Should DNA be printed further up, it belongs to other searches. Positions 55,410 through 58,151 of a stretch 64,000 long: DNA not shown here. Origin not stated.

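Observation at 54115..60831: Tightly coupled hdrC::gltD - hdrA::mvhD - korDABC operon, a candidate undescribed electron-bifurcating 2-oxoacid/ferredoxin/NAD(P)H module without HdrB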

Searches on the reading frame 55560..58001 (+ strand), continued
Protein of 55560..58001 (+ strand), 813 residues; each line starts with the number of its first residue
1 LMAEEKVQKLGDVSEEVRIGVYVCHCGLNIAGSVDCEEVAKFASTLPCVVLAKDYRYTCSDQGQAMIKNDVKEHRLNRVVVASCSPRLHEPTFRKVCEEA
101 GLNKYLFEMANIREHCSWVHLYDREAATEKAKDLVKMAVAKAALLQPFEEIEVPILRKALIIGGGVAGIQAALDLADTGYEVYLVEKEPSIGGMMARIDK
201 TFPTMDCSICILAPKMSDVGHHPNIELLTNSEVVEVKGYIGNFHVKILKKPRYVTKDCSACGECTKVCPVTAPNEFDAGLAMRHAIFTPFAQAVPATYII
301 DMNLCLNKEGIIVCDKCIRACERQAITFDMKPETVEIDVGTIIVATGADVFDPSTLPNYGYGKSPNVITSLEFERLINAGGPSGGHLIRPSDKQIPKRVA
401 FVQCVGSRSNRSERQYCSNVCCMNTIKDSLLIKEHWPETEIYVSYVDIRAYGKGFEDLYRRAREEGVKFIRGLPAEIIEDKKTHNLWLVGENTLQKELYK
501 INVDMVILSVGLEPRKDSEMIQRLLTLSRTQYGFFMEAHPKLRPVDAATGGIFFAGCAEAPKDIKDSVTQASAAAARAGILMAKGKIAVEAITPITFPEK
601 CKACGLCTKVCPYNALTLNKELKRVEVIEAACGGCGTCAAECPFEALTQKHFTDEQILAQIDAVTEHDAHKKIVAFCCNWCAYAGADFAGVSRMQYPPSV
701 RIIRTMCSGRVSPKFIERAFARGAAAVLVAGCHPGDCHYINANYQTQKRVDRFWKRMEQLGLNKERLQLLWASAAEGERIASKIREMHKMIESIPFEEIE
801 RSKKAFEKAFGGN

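Call 40: search_protein_families(library=ncbifam, proteins=[L156:10484-10951:+, L156:10948-11832:+, L156:7968-10460:+, L156:5332-6489:+, L160:6354-6824:+, L160:6821-7963:+, L142:6525-7952:+, L142:7968-10388:+, L153:11125-12042:+, L111:8037-8297:+], max_evalue=1e-8)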
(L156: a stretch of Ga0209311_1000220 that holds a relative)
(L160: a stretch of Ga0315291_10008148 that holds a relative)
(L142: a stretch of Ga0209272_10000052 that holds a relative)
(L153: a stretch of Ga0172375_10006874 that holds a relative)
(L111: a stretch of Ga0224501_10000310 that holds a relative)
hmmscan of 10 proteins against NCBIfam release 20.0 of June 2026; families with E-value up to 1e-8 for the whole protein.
L156:10484-10951:+ (155 aa): 7 families
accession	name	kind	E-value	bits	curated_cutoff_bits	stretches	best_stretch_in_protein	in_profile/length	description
TIGR03290.1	CoB_CoM_SS_C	equivalog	1e-29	103.3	160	1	15-145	3-137/144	CoB--CoM heterodisulfide reductase subunit C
NF041890.1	hdrC_Methbact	equivalog_domain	1.9e-19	70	270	1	9-99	24-111/192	ferredoxin:CoB-CoM heterodisulfide reductase subunit HdrC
NF041779.1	hetero_SS_HdrC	equivalog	2e-17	63.3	350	1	14-94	31-108/198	ferredoxin:CoB-CoM heterodisulfide reductase subunit HdrC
NF038018.1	qmoC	equivalog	1.2e-13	51.2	300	1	11-104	15-106/360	quinone-interacting membrane-bound oxidoreductase complex subunit QmoC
NF008369.0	PRK11168.1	equivalog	6.9e-12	45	278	1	9-108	6-108/401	anaerobic glycerol-3-phosphate dehydrogenase subunit C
NF004898.0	PRK06259.1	equivalog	3.2e-09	35.9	385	1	10-116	130-243/488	fumarate reductase (CoM/CoB) subunit TfrB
NF045670.1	quin_L_LdhH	equivalog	3.5e-09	35.5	800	1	11-108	301-402/706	L-lactate dehydrogenase (quinone) large subunit LdhH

L156:10948-11832:+ (294 aa): 5 families
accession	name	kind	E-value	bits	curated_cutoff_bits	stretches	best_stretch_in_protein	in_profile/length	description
TIGR03288.1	CoB_CoM_SS_B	equivalog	1.9e-76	257.1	345.15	1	2-292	1-287/290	CoB--CoM heterodisulfide reductase subunit B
NF041780.1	hetero_SS_HdrB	equivalog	6.1e-36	124.3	450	1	2-293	5-303/304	ferredoxin:CoB-CoM heterodisulfide reductase subunit HdrB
NF042965.1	MFR_anch_SdhE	equivalog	3.4e-34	118.7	500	1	3-284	3-274/282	8-methylmenaquinol:fumarate reductase membrane anchor subunit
NF045670.1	quin_L_LdhH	equivalog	1e-18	67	800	1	2-268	468-705/706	L-lactate dehydrogenase (quinone) large subunit LdhH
NF004898.0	PRK06259.1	equivalog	1.8e-17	63.2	385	1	1-258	262-477/488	fumarate reductase (CoM/CoB) subunit TfrB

L156:7968-10460:+ (830 aa): 8 families
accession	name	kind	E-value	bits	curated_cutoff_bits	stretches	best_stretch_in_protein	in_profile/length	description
NF040770.1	hetero_SS_HdrA2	exception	0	1236.7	1100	1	25-803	1-776/777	CoB-CoM heterodisulfide reductase HdrA2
NF041778.1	hetero_SS_HdrA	equivalog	5.9e-202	672.5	1400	1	26-733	8-712/771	ferredoxin:CoB-CoM heterodisulfide reductase subunit HdrA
NF041891.1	hdrA_Methbact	equivalog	1.9e-188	628.2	1300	1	25-797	2-760/762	ferredoxin:CoB-CoM heterodisulfide reductase subunit HdrA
NF045873.1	F420_non_VhuD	exception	7.5e-29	100.5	215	1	675-804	2-131/132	F420-non-reducing hydrogenase iron-sulfur subunit VhuD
NF007203.0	PRK09624.1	equivalog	3.2e-10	40.2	171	1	567-654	15-101/105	pyuvate ferredoxin oxidoreductase subunit delta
TIGR02179.1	PorD_KorD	subfamily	4.1e-10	39.6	60.05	1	597-654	18-75/78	2-oxoacid:acceptor oxidoreductase, delta subunit, pyruvate/2-ketoisovalerate family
NF040864.1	HgcB_ferredoxin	equivalog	8.8e-10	38.3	99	1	598-654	8-64/93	mercury methylation ferredoxin HgcB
TIGR01944.1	rnfB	subfamily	4.2e-09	36.2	68.7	1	561-664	72-173/190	RnfABCDGE type electron transport complex subunit B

L156:5332-6489:+ (385 aa): 13 families
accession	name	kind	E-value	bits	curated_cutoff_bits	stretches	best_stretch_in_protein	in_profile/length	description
NF006412.0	PRK08659.1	equivalog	8.9e-170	564.9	411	1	9-383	4-376/378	2-oxoacid:acceptor oxidoreductase subunit alpha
NF007206.0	PRK09627.1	equivalog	1.5e-119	399.3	579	1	14-382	7-374/375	2-oxoglutarate synthase subunit alpha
TIGR03710.1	OAFO_sf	subfamily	1.1e-111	374.2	482.75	1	8-378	191-559/561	2-oxoacid:acceptor oxidoreductase subunit alpha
NF005507.0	PRK07119.1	subfamily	4.9e-93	311.7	399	2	11-197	5-191/352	3-methyl-2-oxobutanoate dehydrogenase subunit VorB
NF041170.1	Oxoac_fdxalpha_Archa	equivalog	6.9e-73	246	800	1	11-383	236-622/636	2-oxoacid:ferredoxin oxidoreductase subunit alpha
NF040682.1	PorA_Arch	equivalog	5.7e-33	114.4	550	1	12-383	5-371/387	pyruvate synthase subunit PorA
NF006233.0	PRK08367.1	equivalog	6.7e-27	94.4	625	1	12-342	6-324/394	pyruvate ferredoxin oxidoreductase subunit alpha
NF007201.0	PRK09622.1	equivalog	2.5e-26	92.5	590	1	16-338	16-324/405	2-oxoacid:ferredoxin oxidoreductase subunit alpha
NF006232.0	PRK08366.1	equivalog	1.1e-23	83.6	646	1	12-340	9-322/394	2-ketoisovalerate ferredoxin oxidoreductase subunit alpha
NF045764.1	PhenlGlyoxDHPadG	equivalog_domain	5e-23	81.3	700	1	14-349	6-341/398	NADH-dependent phenylglyoxylate dehydrogenase subunit alpha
TIGR03336.1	IOR_alpha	equivalog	9.7e-20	70.4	650.9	1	11-209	3-193/595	indolepyruvate ferredoxin oxidoreductase subunit alpha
NF045791.1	OxalOxredalpha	equivalog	1.3e-16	60.7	500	1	13-381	7-373/395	oxalate oxidoreductase subunit alpha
TIGR02176.1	pyruv_ox_red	equivalog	5.4e-11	41.1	911.35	1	14-325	5-310/1167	pyruvate:ferredoxin (flavodoxin) oxidoreductase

L160:6354-6824:+ (156 aa): 2 families
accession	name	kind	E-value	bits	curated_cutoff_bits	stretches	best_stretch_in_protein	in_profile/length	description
NF040770.1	hetero_SS_HdrA2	exception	3.3e-35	121.4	1100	1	14-146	644-773/777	CoB-CoM heterodisulfide reductase HdrA2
NF045873.1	F420_non_VhuD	exception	2e-21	76.5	215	1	18-149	2-130/132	F420-non-reducing hydrogenase iron-sulfur subunit VhuD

L160:6821-7963:+ (380 aa): 14 families
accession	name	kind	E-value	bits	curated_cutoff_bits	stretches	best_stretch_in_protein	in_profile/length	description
NF004898.0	PRK06259.1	equivalog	1.2e-44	152.7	385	1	10-376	130-486/488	fumarate reductase (CoM/CoB) subunit TfrB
NF045670.1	quin_L_LdhH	equivalog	1.8e-33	115.8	800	1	156-371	482-702/706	L-lactate dehydrogenase (quinone) large subunit LdhH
NF008369.0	PRK11168.1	equivalog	5.8e-28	97.9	278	2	130-349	165-379/401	anaerobic glycerol-3-phosphate dehydrogenase subunit C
NF045663.1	diclust_near_Sec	equivalog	1.2e-22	79.8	530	1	15-355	305-623/759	pyridine nucleotide-disulfide oxidoreductase/dicluster-binding protein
NF008434.0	PRK11274.1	equivalog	1.3e-19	70.5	333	1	157-352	184-390/409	glycolate oxidase subunit GlcF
TIGR03379.1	glycerol3P_GlpC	equivalog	3.7e-19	68.8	279.9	1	152-349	173-376/397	anaerobic glycerol-3-phosphate dehydrogenase subunit GlpC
TIGR03290.1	CoB_CoM_SS_C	equivalog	7.7e-17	61.6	160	1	14-94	2-82/144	CoB--CoM heterodisulfide reductase subunit C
NF041890.1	hdrC_Methbact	equivalog_domain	8.2e-15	54.9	270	1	9-92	24-106/192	ferredoxin:CoB-CoM heterodisulfide reductase subunit HdrC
NF041779.1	hetero_SS_HdrC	equivalog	6.9e-13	48.5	350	1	14-84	31-100/198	ferredoxin:CoB-CoM heterodisulfide reductase subunit HdrC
NF045796.1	DsrK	equivalog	1e-11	44.2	400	1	230-354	289-420/453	sulfate reduction electron transfer complex DsrMKJOP subunit DsrK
NF045724.1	ferredox_TmcB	equivalog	1.1e-11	43.9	735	1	188-347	234-401/430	electron transfer complex ferredoxin TmcB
NF045711.1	sulf_resp_HmcF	equivalog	1.6e-10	40.4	750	1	202-347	269-422/457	sulfate respiration complex iron-sulfur protein HmcF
NF038018.1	qmoC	equivalog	1.7e-10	40.9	300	1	6-89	10-93/360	quinone-interacting membrane-bound oxidoreductase complex subunit QmoC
TIGR01945.1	rnfC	subfamily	2.1e-09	36.5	245.95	1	8-82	357-426/435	RnfABCDGE type electron transport complex subunit C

L142:6525-7952:+ (475 aa): 29 families (the best 25 are shown)
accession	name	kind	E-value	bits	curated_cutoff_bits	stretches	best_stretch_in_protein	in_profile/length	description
NF009414.0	PRK12778.1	equivalog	3e-86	290.3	1103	1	142-470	411-751/752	bifunctional dihydroorotate dehydrogenase B NAD binding subunit/NADPH-dependent glutamate synthase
NF009454.0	PRK12814.1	equivalog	3.4e-84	283.4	916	1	73-473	99-505/657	putative NADPH-dependent glutamate synthase small subunit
NF009410.0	PRK12771.1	subfamily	1e-82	278.5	516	1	74-472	47-449/566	NAD(P)-binding protein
TIGR01316.1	gltA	equivalog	3.6e-76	256.8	471.75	1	76-468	37-449/449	NADPH-dependent glutamate synthase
TIGR03315.1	Se_ygfK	equivalog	3.3e-71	240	835.3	1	139-464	515-835/1012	putative selenate reductase subunit YgfK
NF009409.0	PRK12770.1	subfamily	2.2e-70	237.5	343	1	155-473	12-355/360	putative glutamate synthase subunit beta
NF010590.0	PRK13984.1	equivalog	1e-64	218.8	946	1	60-472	181-610/611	putative oxidoreductase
NF009413.0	PRK12775.1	equivalog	2e-61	208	1895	1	157-471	426-757/1006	putative trifunctional 2-polyprenylphenol hydroxylase/glutamate synthase subunit beta/ferritin domain-containing protein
TIGR01318.1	gltD_gamma_fam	subfamily_domain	7.2e-61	206.2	482.95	1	153-468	133-465/467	glutamate synthase, small subunit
NF009415.0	PRK12779.1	equivalog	2.7e-58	197.7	1519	1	158-454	303-612/944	putative bifunctional glutamate synthase subunit beta/2-polyprenylphenol hydroxylase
NF009408.0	PRK12769.1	equivalog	1.2e-56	192.1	1003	1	155-472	321-655/659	formate-dependent uric acid utilization protein AegA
NF009451.0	PRK12809.1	equivalog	2e-47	161.8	1154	1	160-460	309-625/639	formate-dependent uric acid utilization protein YgfT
TIGR01317.1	GOGAT_sm_gam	subfamily_domain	2.6e-43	148.6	447.7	1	163-471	145-481/485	glutamate synthase small subunit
NF045663.1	diclust_near_Sec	equivalog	1e-26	93.3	530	1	144-275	89-216/759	pyridine nucleotide-disulfide oxidoreductase/dicluster-binding protein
NF041087.1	bile_acid_BaiCD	equivalog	1.5e-22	79.5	825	1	153-343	373-551/642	bile acid Fe-S flavoenzyme BaiCD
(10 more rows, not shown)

L142:7968-10388:+ (806 aa): 7 families
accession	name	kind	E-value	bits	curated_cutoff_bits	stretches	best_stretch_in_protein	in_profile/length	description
NF040770.1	hetero_SS_HdrA2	exception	0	1288.2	1100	1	15-797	1-776/777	CoB-CoM heterodisulfide reductase HdrA2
NF041778.1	hetero_SS_HdrA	equivalog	1.1e-206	688.1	1400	1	15-728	7-713/771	ferredoxin:CoB-CoM heterodisulfide reductase subunit HdrA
NF041891.1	hdrA_Methbact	equivalog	1.2e-199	665.2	1300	1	15-790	2-759/762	ferredoxin:CoB-CoM heterodisulfide reductase subunit HdrA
NF045873.1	F420_non_VhuD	exception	1.6e-36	125.3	215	1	670-793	3-126/132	F420-non-reducing hydrogenase iron-sulfur subunit VhuD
TIGR01944.1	rnfB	subfamily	3.5e-10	39.8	68.7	0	554-661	73-176/190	RnfABCDGE type electron transport complex subunit B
NF058577.1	FdxA_fam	equivalog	2.4e-09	37.2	65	0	590-612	30-52/52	4Fe-4S ferredoxin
NF038196.1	ferrodoxin_EFR1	subfamily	4.2e-09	36.8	75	1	584-651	173-235/242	EFR1 family ferrodoxin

L153:11125-12042:+ (305 aa): 5 families
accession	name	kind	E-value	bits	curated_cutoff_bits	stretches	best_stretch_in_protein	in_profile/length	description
TIGR03288.1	CoB_CoM_SS_B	equivalog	4.6e-82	275.5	345.15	1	9-300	1-289/290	CoB--CoM heterodisulfide reductase subunit B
NF041780.1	hetero_SS_HdrB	equivalog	1.1e-39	136.5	450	1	9-299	5-303/304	ferredoxin:CoB-CoM heterodisulfide reductase subunit HdrB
NF042965.1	MFR_anch_SdhE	equivalog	3.3e-36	125.3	500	1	10-297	3-281/282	8-methylmenaquinol:fumarate reductase membrane anchor subunit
NF045670.1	quin_L_LdhH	equivalog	5.8e-14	51.3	800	0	4-164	463-613/706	L-lactate dehydrogenase (quinone) large subunit LdhH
NF004898.0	PRK06259.1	equivalog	1.8e-10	40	385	1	6-252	260-465/488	fumarate reductase (CoM/CoB) subunit TfrB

L111:8037-8297:+ (87 aa): 7 families
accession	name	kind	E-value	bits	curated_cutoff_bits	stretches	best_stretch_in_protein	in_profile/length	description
NF042987.1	OGOR_delta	exception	7.1e-17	61.4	125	1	15-82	19-86/89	2-oxoglutarate ferredoxin oxidoreductase subunit delta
NF042909.1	FMH_DH_FwdF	exception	3.7e-11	42.7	375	1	14-84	125-198/336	tungsten-dependent formylmethanofuran dehydrogenase subunit FwdF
NF004541.0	PRK05888.2-2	equivalog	4.9e-11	42.7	217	1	12-81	46-111/168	NADH-quinone oxidoreductase subunit NuoI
TIGR01971.1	NuoI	subfamily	1.2e-10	41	113.05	1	25-83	40-100/121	NADH-quinone oxidoreductase, chain I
NF007205.0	PRK09626.1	equivalog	1.5e-10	41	93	1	22-86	12-76/105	2-oxoglutarate-acceptor oxidoreductase subunit OorD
NF043039.1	HgcAB_like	equivalog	1.8e-09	37.7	285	1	15-81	288-349/350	HgcAB-like fusion protein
NF040864.1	HgcB_ferredoxin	equivalog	4.9e-09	35.9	99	1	22-81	9-61/93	mercury methylation ferredoxin HgcB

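Call 44: find_homologous_proteins(query=A2, max_evalue=1e-50)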
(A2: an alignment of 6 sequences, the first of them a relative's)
Query A2 (6 sequences) (806 aa, profile of the alignment): 8000 proteins with E <= 1e-50 among 8000 candidates; the best 120 are listed.
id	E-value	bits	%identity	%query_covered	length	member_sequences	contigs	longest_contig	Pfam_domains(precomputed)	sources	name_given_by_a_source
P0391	0.0e+0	1637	65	99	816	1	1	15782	PF14697.12,PF13450.13,PF02662.22,PF07992.21,PF12837.13,PF13484.12,PF12838.13,PF13534.12,PF12831.14,PF01266.31,PF00890.31,PF00037.33,PF25160.2,PF13237.12,PF13187.12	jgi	-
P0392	0.0e+0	1610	95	99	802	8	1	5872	PF14697.12,PF17179.10,PF13450.13,PF02662.22,PF07992.21,PF12837.13,PF13484.12,PF12838.13,PF12831.14,PF01266.31,PF00890.31,PF00037.33,PF25160.2,PF13237.12,PF13183.12,PF13187.12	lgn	-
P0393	0.0e+0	1607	65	99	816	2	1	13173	PF14697.12,PF13450.13,PF02662.22,PF07992.21,PF12837.13,PF13484.12,PF12838.13,PF13534.12,PF01134.29,PF12831.14,PF01266.31,PF00037.33,PF25160.2,PF13237.12,PF13183.12,PF13187.12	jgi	-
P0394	0.0e+0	1604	68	99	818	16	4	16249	PF14697.12,PF13450.13,PF02662.22,PF07992.21,PF12837.13,PF00037.33,PF13484.12,PF12838.13,PF13237.12,PF13187.12,PF12831.14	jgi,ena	jgi:heterodisulfide reductase subunit A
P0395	0.0e+0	1602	81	99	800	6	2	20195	PF14697.12,PF17179.10,PF02662.22,PF07992.21,PF12837.13,PF13484.12,PF12838.13,PF12831.14,PF00037.33,PF25160.2,PF13237.12,PF13183.12,PF13187.12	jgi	-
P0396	0.0e+0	1599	65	99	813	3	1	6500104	PF14697.12,PF13450.13,PF02662.22,PF07992.21,PF12837.13,PF13484.12,PF12838.13,PF13534.12,PF01134.29,PF12831.14,PF01266.31,PF00037.33,PF25160.2,PF13237.12,PF13187.12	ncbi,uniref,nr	ncbi:CoB-CoM heterodisulfide reductase HdrA2 [Desulfomonile tiedjei]|uniref:Polyferredoxin, heterodi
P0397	0.0e+0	1598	66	98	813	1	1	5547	PF14697.12,PF13450.13,PF02662.22,PF07992.21,PF12837.13,PF13484.12,PF12838.13,PF13534.12,PF12831.14,PF01266.31,PF00037.33,PF25160.2,PF13237.12,PF13187.12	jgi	-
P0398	0.0e+0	1598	66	99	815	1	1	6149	PF14697.12,PF13450.13,PF02662.22,PF07992.21,PF12837.13,PF00070.34,PF13484.12,PF12838.13,PF13534.12,PF01134.29,PF12831.14,PF01266.31,PF00037.33,PF25160.2,PF13237.12,PF13187.12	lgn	-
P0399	0.0e+0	1598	65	99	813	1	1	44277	PF14697.12,PF13450.13,PF02662.22,PF07992.21,PF12837.13,PF13484.12,PF12838.13,PF13534.12,PF01134.29,PF12831.14,PF01266.31,PF00037.33,PF25160.2,PF13237.12,PF13187.12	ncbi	-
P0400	0.0e+0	1598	65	99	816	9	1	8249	PF14697.12,PF13450.13,PF02662.22,PF07992.21,PF12837.13,PF13484.12,PF12838.13,PF01134.29,PF12831.14,PF01266.31,PF00037.33,PF25160.2,PF13237.12,PF13187.12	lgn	-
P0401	0.0e+0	1597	66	98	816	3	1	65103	PF14697.12,PF13450.13,PF02662.22,PF07992.21,PF12837.13,PF13484.12,PF12838.13,PF13534.12,PF12831.14,PF01266.31,PF12797.13,PF00037.33,PF25160.2,PF13237.12,PF13187.12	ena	-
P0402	0.0e+0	1597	65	99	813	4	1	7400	PF14697.12,PF13450.13,PF02662.22,PF07992.21,PF12837.13,PF13484.12,PF12838.13,PF12831.14,PF01266.31,PF12797.13,PF00037.33,PF25160.2,PF13237.12,PF13187.12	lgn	-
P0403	0.0e+0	1597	66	99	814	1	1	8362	PF14697.12,PF13450.13,PF02662.22,PF07992.21,PF12837.13,PF13484.12,PF12838.13,PF13534.12,PF12831.14,PF01266.31,PF00037.33,PF25160.2,PF13237.12,PF13187.12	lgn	-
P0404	0.0e+0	1596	66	99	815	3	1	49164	PF14697.12,PF13450.13,PF02662.22,PF07992.21,PF12837.13,PF12838.13,PF13534.12,PF12831.14,PF01266.31,PF00037.33,PF25160.2,PF13237.12,PF13187.12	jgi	jgi:heterodisulfide reductase subunit A2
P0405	0.0e+0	1596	67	98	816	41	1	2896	PF14697.12,PF13450.13,PF02662.22,PF07992.21,PF12837.13,PF13484.12,PF12838.13,PF13534.12,PF12831.14,PF00890.31,PF00037.33,PF25160.2,PF13237.12,PF13187.12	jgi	jgi:heterodisulfide reductase subunit A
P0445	0.0e+0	1577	87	99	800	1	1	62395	PF14697.12,PF13450.13,PF02662.22,PF07992.21,PF12837.13,PF03486.21,PF13484.12,PF12838.13,PF12831.14,PF01266.31,PF00890.31,PF00037.33,PF25160.2,PF13237.12,PF13183.12,PF13187.12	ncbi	ncbi:MAG: CoB-CoM heterodisulfide reductase HdrA2 [Marinifilaceae bacterium]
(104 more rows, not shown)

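Call 45: find_encoding_contigs(protein=P0396, flank=8000, max_places=1)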
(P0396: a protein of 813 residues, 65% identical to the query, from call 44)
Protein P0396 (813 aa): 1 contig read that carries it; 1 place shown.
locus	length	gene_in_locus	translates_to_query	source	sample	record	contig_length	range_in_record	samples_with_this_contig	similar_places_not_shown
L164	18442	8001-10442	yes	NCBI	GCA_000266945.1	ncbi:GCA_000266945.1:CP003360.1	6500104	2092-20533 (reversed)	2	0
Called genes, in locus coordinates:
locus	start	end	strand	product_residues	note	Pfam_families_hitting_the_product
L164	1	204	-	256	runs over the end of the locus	PF02698:DUF218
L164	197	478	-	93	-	-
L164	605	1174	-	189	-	-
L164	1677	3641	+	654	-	PF01078:Mg_chelatase, PF07728:AAA_5 (weak), PF17863:AAA_lid_2, PF26791:AAPxQ, PF00092:VWA (weak), PF13519:VWA_2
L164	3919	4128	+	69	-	-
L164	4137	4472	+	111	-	-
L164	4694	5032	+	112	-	PF13187:Fer4_9 (faint), PF13183:Fer4_8 (faint), PF14697:Fer4_21 (faint), PF25160:LdpA_Fe-S-bd (faint), PF00037:Fer4 (weak), PF12797:Fer4_2 (faint), PF13237:Fer4_10 (weak), PF12838:Fer4_7, +3 more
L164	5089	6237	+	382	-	PF01855:POR_N, PF02780:Transketolase_C (weak), PF17147:PFOR_II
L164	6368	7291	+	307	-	PF02775:TPP_enzyme_C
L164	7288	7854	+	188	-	PF01558:POR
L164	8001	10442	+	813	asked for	PF07992:Pyr_redox_2 (weak), PF12831:FAD_oxidored, PF00037:Fer4, PF12837:Fer4_6 (weak), PF12838:Fer4_7 (weak), PF13237:Fer4_10, PF14697:Fer4_21, PF02662:FlpD, +7 more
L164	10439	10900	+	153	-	PF13183:Fer4_8 (weak), PF13187:Fer4_9 (weak), PF13534:Fer4_17 (weak)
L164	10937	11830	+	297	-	PF02754:CCG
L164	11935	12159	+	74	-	-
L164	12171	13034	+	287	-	PF01656:CbiA, PF02374:ArsA_ATPase (faint), PF09140:MipZ (weak), PF10609:ParA, PF13614:AAA_31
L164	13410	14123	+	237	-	PF01694:Rhomboid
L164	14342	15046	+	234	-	-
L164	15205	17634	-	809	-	PF02518:HATPase_c, PF00204:DNA_gyraseB, PF01751:Toprim, PF21249:GyrB_hook (weak), PF18053:GyrB_insert, PF00986:DNA_gyraseB_C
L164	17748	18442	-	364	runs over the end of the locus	PF00712:DNA_pol3_beta, PF02767:DNA_pol3_beta_2, PF02768:DNA_pol3_beta_3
